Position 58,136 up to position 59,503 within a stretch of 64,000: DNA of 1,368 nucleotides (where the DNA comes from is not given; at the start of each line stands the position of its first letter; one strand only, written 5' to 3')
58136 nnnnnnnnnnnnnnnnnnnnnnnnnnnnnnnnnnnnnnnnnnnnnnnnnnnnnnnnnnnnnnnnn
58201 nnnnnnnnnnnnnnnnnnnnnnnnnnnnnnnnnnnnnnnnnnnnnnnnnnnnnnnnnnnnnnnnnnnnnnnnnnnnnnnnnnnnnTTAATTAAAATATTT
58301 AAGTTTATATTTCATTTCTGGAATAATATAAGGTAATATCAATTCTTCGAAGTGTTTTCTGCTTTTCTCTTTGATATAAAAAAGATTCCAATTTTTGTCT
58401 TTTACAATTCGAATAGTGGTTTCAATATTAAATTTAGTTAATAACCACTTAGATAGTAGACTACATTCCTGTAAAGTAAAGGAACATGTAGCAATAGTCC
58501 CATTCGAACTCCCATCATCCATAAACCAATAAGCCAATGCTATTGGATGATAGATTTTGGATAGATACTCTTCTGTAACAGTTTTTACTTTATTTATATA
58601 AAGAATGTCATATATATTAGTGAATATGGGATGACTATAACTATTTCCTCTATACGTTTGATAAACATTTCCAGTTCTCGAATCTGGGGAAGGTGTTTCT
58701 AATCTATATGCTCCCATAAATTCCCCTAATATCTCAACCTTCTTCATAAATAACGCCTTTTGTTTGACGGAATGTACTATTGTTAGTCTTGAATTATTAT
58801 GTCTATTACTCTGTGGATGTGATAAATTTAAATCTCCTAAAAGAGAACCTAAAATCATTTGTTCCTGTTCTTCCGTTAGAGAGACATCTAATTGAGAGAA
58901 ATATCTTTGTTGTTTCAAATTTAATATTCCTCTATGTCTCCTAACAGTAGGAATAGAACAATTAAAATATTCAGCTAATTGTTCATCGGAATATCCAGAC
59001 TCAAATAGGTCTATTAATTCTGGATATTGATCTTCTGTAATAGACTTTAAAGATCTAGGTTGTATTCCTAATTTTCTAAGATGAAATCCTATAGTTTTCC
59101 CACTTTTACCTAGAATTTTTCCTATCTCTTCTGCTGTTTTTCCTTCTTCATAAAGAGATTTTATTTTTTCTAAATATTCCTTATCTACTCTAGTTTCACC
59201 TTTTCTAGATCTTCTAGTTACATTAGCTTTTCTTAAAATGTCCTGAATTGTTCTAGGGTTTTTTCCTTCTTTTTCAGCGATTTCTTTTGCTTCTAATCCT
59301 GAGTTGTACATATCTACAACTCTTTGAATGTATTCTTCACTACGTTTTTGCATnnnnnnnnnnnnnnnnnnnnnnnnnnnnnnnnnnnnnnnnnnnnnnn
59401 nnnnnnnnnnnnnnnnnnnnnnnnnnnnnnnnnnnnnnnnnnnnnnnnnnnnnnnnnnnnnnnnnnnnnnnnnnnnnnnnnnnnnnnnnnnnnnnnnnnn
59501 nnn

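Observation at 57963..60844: Two sibling introns in the same giant gene, one empty and one with an endonuclease in the P1 loop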

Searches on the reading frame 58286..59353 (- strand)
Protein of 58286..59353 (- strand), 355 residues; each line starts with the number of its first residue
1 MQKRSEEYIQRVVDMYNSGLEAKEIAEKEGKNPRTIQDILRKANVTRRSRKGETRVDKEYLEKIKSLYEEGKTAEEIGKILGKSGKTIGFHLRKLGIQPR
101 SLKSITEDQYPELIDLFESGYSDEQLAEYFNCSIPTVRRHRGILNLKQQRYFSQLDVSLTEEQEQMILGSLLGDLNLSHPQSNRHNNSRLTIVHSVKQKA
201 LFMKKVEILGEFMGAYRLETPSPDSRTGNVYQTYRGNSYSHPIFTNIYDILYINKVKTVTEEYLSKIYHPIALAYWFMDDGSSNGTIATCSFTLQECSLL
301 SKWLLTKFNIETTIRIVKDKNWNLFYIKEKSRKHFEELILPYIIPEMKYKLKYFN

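Call 10: search_protein_families(library=pfam, proteins=[window:58286-59353:-], max_evalue=0.01)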
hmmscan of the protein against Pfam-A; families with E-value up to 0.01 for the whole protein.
window:58286-59353:- (355 aa): 17 families
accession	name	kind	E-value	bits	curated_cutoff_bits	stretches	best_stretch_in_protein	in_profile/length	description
PF03161.18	LAGLIDADG_2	-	8.3e-30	104.4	25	1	165-335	2-168/168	LAGLIDADG DNA endonuclease family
PF13384.12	HTH_23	-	1.2e-09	38.2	24.6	0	114-140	11-37/50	Homeodomain-like domain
PF02796.21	HTH_7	-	4.4e-09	36.8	23.8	0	103-139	4-40/45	Helix-turn-helix domain of resolvase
PF08281.18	Sigma70_r4_2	-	1e-07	31.9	25.7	0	15-37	21-44/54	Sigma-70, region 4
PF14493.12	HTH_40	-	1.2e-07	32.4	27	0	13-65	6-58/89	Helix-turn-helix domain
PF13936.12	HTH_38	-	3.5e-07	30.3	27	1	62-93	11-42/44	Helix-turn-helix domain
PF00196.25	GerE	-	2.8e-06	27.3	23.5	0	68-94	14-40/57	Bacterial regulatory proteins, luxR family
PF17762.8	HTH_ParB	-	0.00012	22.6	22.6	0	63-108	11-57/102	ParB HTH domain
PF04545.22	Sigma70_r4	-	0.00014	21.8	24.1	0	67-88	16-37/50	Sigma-70, region 4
PF01022.26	HTH_5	-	0.0002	21.6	22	0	65-95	9-39/47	Bacterial regulatory protein, arsR family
PF12840.13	HTH_20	-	0.001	19.4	27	0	67-95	13-42/51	Helix-turn-helix domain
PF15978.11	TnsD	-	0.0026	17.3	32.4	0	62-98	189-226/355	Tn7-like transposition protein D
PF08279.18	HTH_11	-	0.004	17.4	25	0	124-140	19-35/55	HTH domain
PF13730.12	HTH_36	-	0.0043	17.3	25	0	122-142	27-47/55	Helix-turn-helix domain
PF13518.12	HTH_28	-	0.0051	17.3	25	0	11-43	4-36/52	Helix-turn-helix domain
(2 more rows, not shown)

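Call 11: search_protein_families(library=phrogs, proteins=[window:58286-59353:-], max_evalue=0.001)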
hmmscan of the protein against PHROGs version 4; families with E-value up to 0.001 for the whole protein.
window:58286-59353:- (355 aa): 22 families
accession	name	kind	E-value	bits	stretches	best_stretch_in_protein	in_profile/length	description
phrog_664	-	DNA, RNA and nucleotide metabolism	1.4e-14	55.4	1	3-100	36-129/210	DNA binding protein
phrog_323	-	transcription regulation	4.8e-12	47.1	1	60-142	101-186/319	transcriptional regulator, D5-like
phrog_11023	-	DNA, RNA and nucleotide metabolism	1.7e-11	45.2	1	159-352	3-181/185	homing endonuclease with LAGLIDADG motif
phrog_9759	-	DNA, RNA and nucleotide metabolism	3.8e-10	41.1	1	122-321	21-202/242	DNA binding protein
phrog_4538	-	unknown function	8.2e-10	39.1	2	3-50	352-398/447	-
phrog_3855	-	DNA, RNA and nucleotide metabolism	8.6e-10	40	0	3-43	63-103/115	HTH DNA binding protein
phrog_12058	-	unknown function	5.4e-08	32.6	1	17-153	447-577/768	-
phrog_14131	-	DNA, RNA and nucleotide metabolism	3e-07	30.8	1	7-139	135-271/351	DNA binding protein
phrog_20467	-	DNA, RNA and nucleotide metabolism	1.4e-06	29.1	0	57-96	64-103/112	HNH endonuclease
phrog_8446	-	DNA, RNA and nucleotide metabolism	2.6e-06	28.2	1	16-237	25-119/211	HNH endonuclease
phrog_7545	-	DNA, RNA and nucleotide metabolism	4.2e-06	28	0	62-109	8-56/160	HNH endonuclease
phrog_11376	-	unknown function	9.2e-06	26.9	1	36-138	26-122/134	-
phrog_4645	-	DNA, RNA and nucleotide metabolism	2e-05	24.9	1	16-117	2-107/308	endonuclease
phrog_125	-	DNA, RNA and nucleotide metabolism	4.9e-05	24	0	6-56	166-216/254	DNA invertase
phrog_3803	-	lysis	6e-05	23.4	1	62-139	6-84/530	RIIB lysis inhibitor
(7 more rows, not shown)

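Call 26: find_homologous_proteins(query=window:58286-59353:-, max_evalue=0.00001)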
Query window:58286-59353:- (355 aa): 327 proteins with E <= 0.00001 among 2212 candidates; the best 120 are listed.
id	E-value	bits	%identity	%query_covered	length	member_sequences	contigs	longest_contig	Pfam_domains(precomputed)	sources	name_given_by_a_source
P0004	3.3e-231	784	99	100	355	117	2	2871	PF13384.13,PF13936.13,PF03161.19,PF02796.22,PF00196.26,PF14493.13,PF08281.19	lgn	-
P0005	4.5e-206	702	89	99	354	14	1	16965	PF13384.13,PF13936.13,PF03161.19,PF02796.22,PF00196.26,PF14493.13,PF08281.19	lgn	-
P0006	9.9e-194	661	84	99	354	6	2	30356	PF13384.13,PF13936.13,PF03161.19,PF02796.22,PF00196.26,PF14493.13,PF08281.19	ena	-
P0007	4.9e-114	399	55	100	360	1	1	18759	PF25787.2,PF13384.13,PF13936.13,PF13518.13,PF03161.19,PF02796.22,PF00196.26,PF04545.23,PF08281.19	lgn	-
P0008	4.1e-103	363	53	97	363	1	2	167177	PF13384.13,PF13936.13,PF01022.27,PF03161.19,PF00196.26,PF14493.13,PF08281.19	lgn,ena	-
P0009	6.0e-100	353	52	99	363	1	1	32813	PF13384.13,PF13936.13,PF03161.19,PF00196.26,PF14493.13,PF08281.19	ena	-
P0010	1.8e-99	351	49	99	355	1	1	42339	PF13384.13,PF15978.12,PF03161.19,PF02796.22,PF14493.13,PF08281.19,PF12728.14,PF13412.13,PF14420.12,PF13936.13,PF00196.26,PF04545.23,PF08822.18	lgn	-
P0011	4.2e-97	343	50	94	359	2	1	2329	PF14420.12,PF13384.13,PF13936.13,PF03161.19,PF00196.26,PF04545.23,PF14493.13,PF08281.19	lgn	-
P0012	1.4e-96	342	54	93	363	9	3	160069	PF14420.12,PF13384.13,PF13936.13,PF03161.19,PF02796.22,PF00196.26,PF04545.23,PF14493.13,PF08281.19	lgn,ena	-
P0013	3.1e-96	341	53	94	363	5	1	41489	PF14420.12,PF13384.13,PF13936.13,PF03161.19,PF00196.26,PF04545.23,PF14493.13,PF08281.19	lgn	-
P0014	8.5e-95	336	53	94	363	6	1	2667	PF14420.12,PF13384.13,PF13936.13,PF03161.19,PF02796.22,PF00196.26,PF04545.23,PF14493.13,PF08281.19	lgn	-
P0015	9.2e-95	336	51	94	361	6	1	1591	PF14420.12,PF13384.13,PF13936.13,PF04760.22,PF03161.19,PF02796.22,PF00196.26,PF04545.23,PF14493.13,PF08281.19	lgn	-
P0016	2.7e-94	334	51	94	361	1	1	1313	PF14420.12,PF13384.13,PF13936.13,PF04760.22,PF03161.19,PF00196.26,PF14493.13,PF08281.19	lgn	-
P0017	3.1e-94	334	48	97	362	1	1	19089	PF08279.19,PF13384.13,PF15978.12,PF13518.13,PF03161.19,PF02796.22,PF14493.13,PF07453.20,PF08281.19,PF13936.13,PF00196.26,PF06056.19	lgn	-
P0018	1.1e-93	332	52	94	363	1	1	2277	PF13384.13,PF13936.13,PF03161.19,PF00196.26,PF14493.13,PF08281.19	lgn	-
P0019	1.3e-93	332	49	98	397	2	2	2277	PF13936.13,PF03161.19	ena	-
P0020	1.3e-93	332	49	100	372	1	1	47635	PF08279.19,PF13384.13,PF13518.13,PF03161.19,PF02796.22,PF14493.13,PF08281.19,PF04297.21,PF12728.14,PF13412.13,PF14420.12,PF13936.13,PF08280.18,PF07638.18,PF00196.26,PF04545.23,PF08822.18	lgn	-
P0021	1.5e-93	332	52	94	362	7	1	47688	PF14420.12,PF13384.13,PF13936.13,PF01022.27,PF15978.12,PF13518.13,PF03161.19,PF00196.26,PF04545.23,PF14493.13,PF08281.19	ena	-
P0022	3.7e-93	330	48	97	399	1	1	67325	PF19575.6,PF13936.13,PF03161.19,PF02796.22,PF14493.13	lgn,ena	-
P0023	3.8e-93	330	55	84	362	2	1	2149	PF08279.19,PF13384.13,PF01022.27,PF15978.12,PF13518.13,PF03161.19,PF02796.22,PF14493.13,PF07453.20,PF08281.19,PF13412.13,PF13936.13,PF00196.26,PF04545.23,PF07750.18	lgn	-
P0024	1.2e-92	329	55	82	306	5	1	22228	PF13384.13,PF13936.13,PF03161.19,PF00196.26,PF14493.13,PF08281.19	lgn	-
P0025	1.3e-92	329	52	94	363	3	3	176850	PF14420.12,PF13384.13,PF13936.13,PF13518.13,PF03161.19,PF00196.26,PF04545.23,PF14493.13,PF08281.19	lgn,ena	-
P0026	2.5e-92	328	49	96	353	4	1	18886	PF03161.19,PF00196.26,PF14493.13,PF08281.19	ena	-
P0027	5.3e-92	327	51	94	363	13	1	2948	PF14420.12,PF13384.13,PF13936.13,PF03161.19,PF00196.26,PF04545.23,PF14493.13,PF08281.19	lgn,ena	-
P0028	7.2e-92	326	51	94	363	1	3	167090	PF14420.12,PF13384.13,PF13936.13,PF03161.19,PF02796.22,PF00196.26,PF04545.23,PF14493.13,PF08281.19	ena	-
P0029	2.8e-91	324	50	94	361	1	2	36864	PF14420.12,PF13384.13,PF13936.13,PF04760.22,PF13518.13,PF03161.19,PF02796.22,PF00196.26,PF04545.23,PF14493.13,PF08281.19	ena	-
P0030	3.1e-91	324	50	90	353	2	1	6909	PF13384.13,PF13936.13,PF13518.13,PF03161.19,PF00196.26,PF14493.13,PF08281.19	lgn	-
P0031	3.1e-91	324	51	94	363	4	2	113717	PF14420.12,PF13384.13,PF13936.13,PF04760.22,PF03161.19,PF00196.26,PF04545.23,PF14493.13,PF08281.19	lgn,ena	-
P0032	3.2e-91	324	50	94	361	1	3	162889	PF14420.12,PF13936.13,PF03161.19,PF00196.26,PF14493.13,PF08281.19,PF08822.18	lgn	-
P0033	6.0e-91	323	52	94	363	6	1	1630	PF14420.12,PF13384.13,PF13936.13,PF04760.22,PF03161.19,PF00196.26,PF04545.23,PF14493.13,PF08281.19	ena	-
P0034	6.1e-91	323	51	94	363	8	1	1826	PF14420.12,PF13384.13,PF13936.13,PF03161.19,PF00196.26,PF14493.13,PF08281.19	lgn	-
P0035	2.0e-90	321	51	94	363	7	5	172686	PF14420.12,PF13384.13,PF13936.13,PF03161.19,PF02796.22,PF00196.26,PF04545.23,PF14493.13,PF08281.19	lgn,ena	-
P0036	3.3e-90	321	51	94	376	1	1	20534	PF14420.12,PF13384.13,PF13936.13,PF03161.19,PF00196.26,PF08281.19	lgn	-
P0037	4.8e-90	320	51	94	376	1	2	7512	PF14420.12,PF13384.13,PF13936.13,PF03161.19,PF00196.26,PF08281.19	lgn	-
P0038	7.8e-90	319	45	97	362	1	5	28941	PF13384.13,PF13936.13,PF13518.13,PF03161.19,PF00196.26,PF14493.13,PF08281.19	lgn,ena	-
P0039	1.0e-89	319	50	94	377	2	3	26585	PF14420.12,PF13384.13,PF13936.13,PF03161.19,PF02796.22,PF00196.26,PF04545.23,PF14493.13,PF08281.19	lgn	-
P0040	1.3e-89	319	48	98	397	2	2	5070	PF13384.13,PF13936.13,PF04760.22,PF03161.19,PF02796.22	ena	-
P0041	1.9e-89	318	48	99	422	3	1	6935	PF13384.13,PF13936.13,PF15978.12,PF19610.6,PF03161.19,PF02796.22,PF00196.26,PF14493.13,PF06056.19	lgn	-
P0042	7.6e-89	316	46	97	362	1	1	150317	PF13384.13,PF03161.19,PF02796.22,PF00196.26,PF14493.13,PF08281.19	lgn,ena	-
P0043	8.5e-89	316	46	97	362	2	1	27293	PF13384.13,PF13936.13,PF13518.13,PF03161.19,PF02796.22,PF00196.26,PF14493.13,PF08281.19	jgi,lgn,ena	-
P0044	1.1e-88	316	46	96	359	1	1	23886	PF13384.13,PF13936.13,PF13518.13,PF03161.19,PF02796.22,PF00196.26,PF14493.13,PF08281.19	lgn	-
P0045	1.4e-88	315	53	82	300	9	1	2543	PF13384.13,PF13518.13,PF03161.19,PF00196.26,PF04545.23,PF08281.19,PF08822.18,PF04297.21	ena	-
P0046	1.4e-88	315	52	83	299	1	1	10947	PF13936.13,PF03161.19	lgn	-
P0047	2.1e-88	315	45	99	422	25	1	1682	PF08279.19,PF13384.13,PF13936.13,PF15978.12,PF03161.19,PF02796.22,PF00196.26,PF14493.13,PF08281.19,PF06056.19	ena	-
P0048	2.1e-88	315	47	97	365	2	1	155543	PF13384.13,PF13936.13,PF15978.12,PF13518.13,PF03161.19,PF02796.22,PF00196.26,PF14493.13,PF08281.19,PF06056.19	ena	-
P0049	2.5e-88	315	46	97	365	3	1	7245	PF08279.19,PF13384.13,PF15978.12,PF13518.13,PF03161.19,PF02796.22,PF14493.13,PF07453.20,PF08281.19,PF13936.13,PF00196.26,PF06056.19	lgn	-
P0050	2.8e-88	314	46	97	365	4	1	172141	PF13384.13,PF13936.13,PF03161.19,PF02796.22,PF00196.26,PF14493.13,PF08281.19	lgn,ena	-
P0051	3.6e-88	314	49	94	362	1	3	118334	PF12840.14,PF13384.13,PF13936.13,PF15978.12,PF13518.13,PF03161.19,PF02796.22,PF00196.26,PF04545.23,PF14493.13,PF08281.19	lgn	-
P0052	4.0e-88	314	50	94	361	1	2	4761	PF14420.12,PF13384.13,PF13936.13,PF03161.19,PF02796.22,PF00196.26,PF04545.23,PF14493.13,PF08281.19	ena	-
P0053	8.6e-88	313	50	94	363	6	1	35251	PF14420.12,PF13384.13,PF13936.13,PF13518.13,PF03161.19,PF02796.22,PF00196.26,PF04545.23,PF14493.13,PF08281.19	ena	-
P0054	1.7e-87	312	48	94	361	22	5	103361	PF14420.12,PF13936.13,PF03161.19,PF00196.26,PF14493.13,PF08281.19,PF08822.18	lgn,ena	-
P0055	1.9e-87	312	46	97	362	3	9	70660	PF08279.19,PF13384.13,PF15978.12,PF13518.13,PF03161.19,PF02796.22,PF14493.13,PF08281.19,PF12840.14,PF13936.13,PF00196.26,PF04545.23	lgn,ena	-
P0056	2.4e-87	311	47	97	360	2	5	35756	PF08279.19,PF13384.13,PF13936.13,PF15978.12,PF13518.13,PF03161.19,PF00196.26,PF04545.23,PF14493.13,PF07453.20,PF08281.19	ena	-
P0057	2.5e-87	311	49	94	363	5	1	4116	PF08279.19,PF13384.13,PF13936.13,PF15978.12,PF13518.13,PF03161.19,PF02796.22,PF00196.26,PF04545.23,PF14493.13,PF08281.19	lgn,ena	-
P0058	3.6e-87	311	48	94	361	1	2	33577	PF14420.12,PF13936.13,PF03161.19,PF00196.26,PF14493.13,PF08281.19,PF08822.18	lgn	-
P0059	5.5e-87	310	50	94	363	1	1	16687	PF14420.12,PF13384.13,PF13936.13,PF03161.19,PF00196.26,PF04545.23,PF14493.13,PF08281.19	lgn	-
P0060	5.6e-87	310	50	94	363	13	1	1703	PF14420.12,PF13384.13,PF13936.13,PF03161.19,PF00196.26,PF14493.13,PF08281.19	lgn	-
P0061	5.7e-87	310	40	100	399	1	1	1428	PF13384.13,PF13936.13,PF03161.19,PF00196.26,PF14493.13,PF06056.19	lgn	-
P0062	6.0e-87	310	49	93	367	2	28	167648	PF14420.12,PF13384.13,PF13936.13,PF03161.19,PF00196.26,PF08281.19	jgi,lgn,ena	-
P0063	9.8e-87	309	49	96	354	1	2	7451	PF13384.13,PF03161.19,PF00196.26,PF14493.13,PF08281.19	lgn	-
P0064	1.6e-86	309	45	97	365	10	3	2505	PF13384.13,PF13518.13,PF03161.19,PF02796.22,PF00196.26,PF14493.13,PF08281.19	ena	-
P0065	1.7e-86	308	45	97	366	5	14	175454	PF08279.19,PF13384.13,PF13936.13,PF03161.19,PF00196.26,PF14493.13,PF08281.19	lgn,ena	-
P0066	1.7e-86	308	46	97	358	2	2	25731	PF12840.14,PF08279.19,PF13384.13,PF13936.13,PF13518.13,PF03161.19,PF02796.22,PF00196.26,PF04545.23,PF14493.13,PF08281.19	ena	-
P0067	2.2e-86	308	48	94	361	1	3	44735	PF14420.12,PF13936.13,PF03161.19,PF00196.26,PF14493.13,PF08281.19,PF08822.18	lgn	-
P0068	3.1e-86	308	46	99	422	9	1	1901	PF08279.19,PF13384.13,PF13936.13,PF13518.13,PF03161.19,PF02796.22,PF00196.26,PF14493.13,PF08281.19,PF06056.19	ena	-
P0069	4.9e-86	307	48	94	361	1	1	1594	PF14420.12,PF13384.13,PF13936.13,PF15978.12,PF03161.19,PF00196.26,PF04545.23,PF14493.13,PF08281.19,PF08822.18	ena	-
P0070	5.6e-86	307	48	94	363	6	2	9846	PF12840.14,PF13384.13,PF13936.13,PF13518.13,PF03161.19,PF00196.26,PF04545.23,PF14493.13,PF08281.19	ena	-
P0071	6.1e-86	307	46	97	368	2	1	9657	PF08279.19,PF13384.13,PF04967.19,PF13518.13,PF03161.19,PF02796.22,PF14493.13,PF08281.19,PF13412.13,PF13936.13,PF00196.26,PF04545.23,PF06056.19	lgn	-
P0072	6.3e-86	307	51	83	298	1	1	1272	PF03161.19,PF00196.26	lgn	-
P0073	1.0e-85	306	49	94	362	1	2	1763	PF12840.14,PF14420.12,PF13384.13,PF13936.13,PF13518.13,PF03161.19,PF00196.26,PF04545.23,PF14493.13,PF08281.19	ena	-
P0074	1.3e-85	306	43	97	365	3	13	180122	PF13384.13,PF13936.13,PF13518.13,PF03161.19,PF00196.26,PF14493.13,PF08281.19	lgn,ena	-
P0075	1.8e-85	305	48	94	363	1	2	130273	PF13384.13,PF15978.12,PF13518.13,PF03161.19,PF02796.22,PF14493.13,PF08281.19,PF12840.14,PF14420.12,PF13936.13,PF00196.26,PF04545.23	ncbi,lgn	-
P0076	2.5e-85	305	48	94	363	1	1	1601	PF12840.14,PF14420.12,PF13384.13,PF13936.13,PF15978.12,PF03161.19,PF00196.26,PF04545.23,PF14493.13,PF08281.19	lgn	-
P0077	3.3e-85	304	46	97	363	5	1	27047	PF08279.19,PF13384.13,PF15978.12,PF13518.13,PF03161.19,PF02796.22,PF14493.13,PF08281.19,PF12840.14,PF13936.13,PF00196.26,PF04545.23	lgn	-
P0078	4.2e-85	304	50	95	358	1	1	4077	PF13384.13,PF13936.13,PF13518.13,PF03161.19,PF00196.26,PF14493.13,PF08281.19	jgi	-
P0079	4.9e-85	304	49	93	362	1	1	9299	PF14420.12,PF13936.13,PF04760.22,PF03161.19,PF00196.26,PF14493.13,PF08281.19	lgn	-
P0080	6.3e-85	303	47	94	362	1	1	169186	PF13384.13,PF15978.12,PF13518.13,PF03161.19,PF02796.22,PF14493.13,PF08281.19,PF12840.14,PF14420.12,PF13936.13,PF00196.26,PF04545.23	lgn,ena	-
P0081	8.4e-85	303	48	94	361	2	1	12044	PF13384.13,PF13936.13,PF15978.12,PF13518.13,PF03161.19,PF00196.26,PF14493.13,PF08281.19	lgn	-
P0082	1.0e-84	303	46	97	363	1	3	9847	PF13384.13,PF13936.13,PF13518.13,PF03161.19,PF00196.26,PF04545.23,PF14493.13,PF08281.19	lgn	-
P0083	1.3e-84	302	48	94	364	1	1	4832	PF14420.12,PF13384.13,PF13936.13,PF15978.12,PF03161.19,PF00196.26,PF04545.23,PF14493.13,PF08281.19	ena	-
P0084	1.4e-84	302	48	94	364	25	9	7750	PF13384.13,PF13936.13,PF01022.27,PF15978.12,PF13518.13,PF03161.19,PF00196.26,PF14493.13,PF08281.19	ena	-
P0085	1.4e-84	302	49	94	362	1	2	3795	PF12840.14,PF14420.12,PF13384.13,PF13936.13,PF13518.13,PF03161.19,PF00196.26,PF04545.23,PF14493.13,PF08281.19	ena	-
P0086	1.7e-84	302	48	94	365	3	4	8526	PF14420.12,PF13936.13,PF03161.19,PF14493.13,PF08281.19,PF08822.18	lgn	-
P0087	1.7e-84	302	47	94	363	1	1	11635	PF12840.14,PF14420.12,PF13384.13,PF13936.13,PF15978.12,PF03161.19,PF00196.26,PF04545.23,PF14493.13,PF08281.19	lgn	-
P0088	1.8e-84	302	47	94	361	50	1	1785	PF14420.12,PF13936.13,PF15978.12,PF03161.19,PF00196.26,PF04545.23,PF14493.13,PF08281.19,PF08822.18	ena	-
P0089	1.8e-84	302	44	97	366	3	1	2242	PF08279.19,PF13384.13,PF13936.13,PF15978.12,PF03161.19,PF02796.22,PF00196.26,PF14493.13,PF08281.19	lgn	-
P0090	2.1e-84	302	43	97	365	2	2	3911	PF08279.19,PF13384.13,PF13936.13,PF15978.12,PF13518.13,PF03161.19,PF02796.22,PF00196.26,PF14493.13,PF08281.19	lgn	-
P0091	2.1e-84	302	47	94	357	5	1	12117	PF13384.13,PF13936.13,PF01022.27,PF03161.19,PF02796.22,PF00196.26,PF04545.23,PF14493.13,PF08281.19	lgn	-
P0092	2.1e-84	302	48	94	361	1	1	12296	PF12728.14,PF13384.13,PF13936.13,PF13518.13,PF03161.19,PF02796.22,PF00196.26,PF04545.23,PF14493.13,PF08281.19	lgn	-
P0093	2.3e-84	301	47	97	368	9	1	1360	PF08279.19,PF13384.13,PF15978.12,PF13518.13,PF03161.19,PF02796.22,PF14493.13,PF07453.20,PF08281.19,PF13936.13,PF00196.26,PF04545.23,PF07750.18,PF06056.19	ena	-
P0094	4.8e-84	300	47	95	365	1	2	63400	PF08279.19,PF13384.13,PF15978.12,PF13518.13,PF03161.19,PF02796.22,PF14493.13,PF08281.19,PF12840.14,PF13412.13,PF14420.12,PF13936.13,PF00196.26,PF13542.13,PF04545.23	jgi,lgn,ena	-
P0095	5.0e-84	300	49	94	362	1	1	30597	PF14420.12,PF13384.13,PF13936.13,PF04760.22,PF03161.19,PF02796.22,PF00196.26,PF14493.13,PF08281.19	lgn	-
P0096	5.3e-84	300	50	82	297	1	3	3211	PF13412.13,PF13384.13,PF13936.13,PF03161.19,PF00196.26,PF04545.23,PF08281.19,PF04297.21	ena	-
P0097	7.6e-84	300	47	94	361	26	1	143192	PF14420.12,PF13936.13,PF03161.19,PF00196.26,PF14493.13,PF08281.19,PF08822.18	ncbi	-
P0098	1.1e-83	299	51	83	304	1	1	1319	PF03161.19,PF00196.26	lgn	-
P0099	1.2e-83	299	47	95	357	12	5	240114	PF12728.14,PF13936.13,PF13518.13,PF03161.19,PF00196.26,PF14493.13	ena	-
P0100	1.6e-83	299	48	94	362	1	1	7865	PF12840.14,PF14420.12,PF13384.13,PF13936.13,PF03161.19,PF00196.26,PF04545.23,PF14493.13,PF08281.19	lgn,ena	-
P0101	1.8e-83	299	45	95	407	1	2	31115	PF13384.13,PF13936.13,PF03161.19,PF00196.26,PF14493.13,PF06056.19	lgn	-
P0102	1.9e-83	298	51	85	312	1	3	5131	PF13384.13,PF13936.13,PF03161.19,PF02796.22,PF00196.26,PF14493.13,PF04218.20,PF08281.19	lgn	-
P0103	2.3e-83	298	48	94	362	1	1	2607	PF12840.14,PF13384.13,PF13936.13,PF15978.12,PF13518.13,PF03161.19,PF00196.26,PF04545.23,PF14493.13,PF08281.19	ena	-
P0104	2.5e-83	298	48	94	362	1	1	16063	PF12840.14,PF14420.12,PF13384.13,PF13936.13,PF03161.19,PF00196.26,PF04545.23,PF14493.13,PF08281.19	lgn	-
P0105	2.6e-83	298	47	94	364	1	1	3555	PF14420.12,PF13936.13,PF03161.19,PF14493.13,PF08281.19,PF08822.18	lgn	-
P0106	3.0e-83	298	49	94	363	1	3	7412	PF12840.14,PF13412.13,PF14420.12,PF13384.13,PF13936.13,PF13518.13,PF03161.19,PF00196.26,PF04545.23,PF14493.13,PF08281.19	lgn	-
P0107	3.9e-83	297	51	83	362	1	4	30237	PF12840.14,PF14420.12,PF13384.13,PF13936.13,PF03161.19,PF00196.26,PF04545.23,PF14493.13,PF08281.19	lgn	-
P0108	5.0e-83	297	47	94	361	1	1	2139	PF13384.13,PF13936.13,PF15978.12,PF13518.13,PF03161.19,PF00196.26,PF14493.13,PF08281.19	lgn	-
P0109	5.6e-83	297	51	85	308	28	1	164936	PF13936.13,PF04967.19,PF03161.19,PF00196.26,PF04545.23,PF14493.13,PF08281.19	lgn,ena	-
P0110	6.1e-83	297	46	94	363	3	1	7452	PF12840.14,PF14420.12,PF13384.13,PF13936.13,PF03161.19,PF00196.26,PF04545.23,PF14493.13,PF08281.19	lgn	-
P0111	1.2e-82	296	48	94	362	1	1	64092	PF12840.14,PF14420.12,PF13384.13,PF13936.13,PF03161.19,PF00196.26,PF04545.23,PF14493.13,PF08281.19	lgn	-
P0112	1.3e-82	296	47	94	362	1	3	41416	PF12840.14,PF14420.12,PF13384.13,PF13936.13,PF03161.19,PF00196.26,PF04545.23,PF14493.13,PF08281.19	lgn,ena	-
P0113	1.8e-82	295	44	96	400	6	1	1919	PF08279.19,PF13384.13,PF13936.13,PF15978.12,PF13518.13,PF03161.19,PF02796.22,PF00196.26,PF14493.13,PF06056.19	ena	-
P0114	1.9e-82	295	46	98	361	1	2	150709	PF13384.13,PF13518.13,PF03161.19,PF02796.22,PF00196.26,PF14493.13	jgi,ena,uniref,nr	jgi:cox1/2 intron 3 orf|uniref:LAGLIDADG DNA endonuclease family n=1 Tax=Podoviridae sp. ctz6O13 Tax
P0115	1.9e-82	295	50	85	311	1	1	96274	PF13384.13,PF13936.13,PF15978.12,PF03161.19,PF02796.22,PF00196.26,PF14493.13,PF08281.19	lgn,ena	-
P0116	2.3e-82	295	47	94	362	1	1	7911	PF12840.14,PF14420.12,PF13384.13,PF13936.13,PF03161.19,PF00196.26,PF04545.23,PF14493.13,PF08281.19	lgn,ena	-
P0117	2.8e-82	295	44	97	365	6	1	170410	PF08279.19,PF13936.13,PF13518.13,PF03161.19,PF00196.26,PF14493.13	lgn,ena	-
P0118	3.0e-82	295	44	97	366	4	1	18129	PF08279.19,PF13384.13,PF13936.13,PF15978.12,PF03161.19,PF00196.26,PF14493.13,PF08281.19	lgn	-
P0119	3.3e-82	294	47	94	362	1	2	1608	PF12840.14,PF14420.12,PF13936.13,PF03161.19,PF00196.26,PF04545.23,PF14493.13,PF08281.19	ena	-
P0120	4.3e-82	294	47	94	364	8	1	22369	PF12840.14,PF14420.12,PF13384.13,PF13936.13,PF03161.19,PF00196.26,PF04545.23,PF14493.13,PF08281.19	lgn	-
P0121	4.8e-82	294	47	92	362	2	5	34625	PF14420.12,PF13384.13,PF13936.13,PF15978.12,PF13518.13,PF03161.19,PF00196.26,PF04545.23,PF14493.13,PF08281.19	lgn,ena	-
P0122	5.2e-82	294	50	84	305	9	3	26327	PF13384.13,PF03161.19,PF08281.19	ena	-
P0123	6.0e-82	294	47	94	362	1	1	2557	PF12840.14,PF14420.12,PF13384.13,PF13936.13,PF03161.19,PF00196.26,PF04545.23,PF14493.13,PF08281.19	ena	-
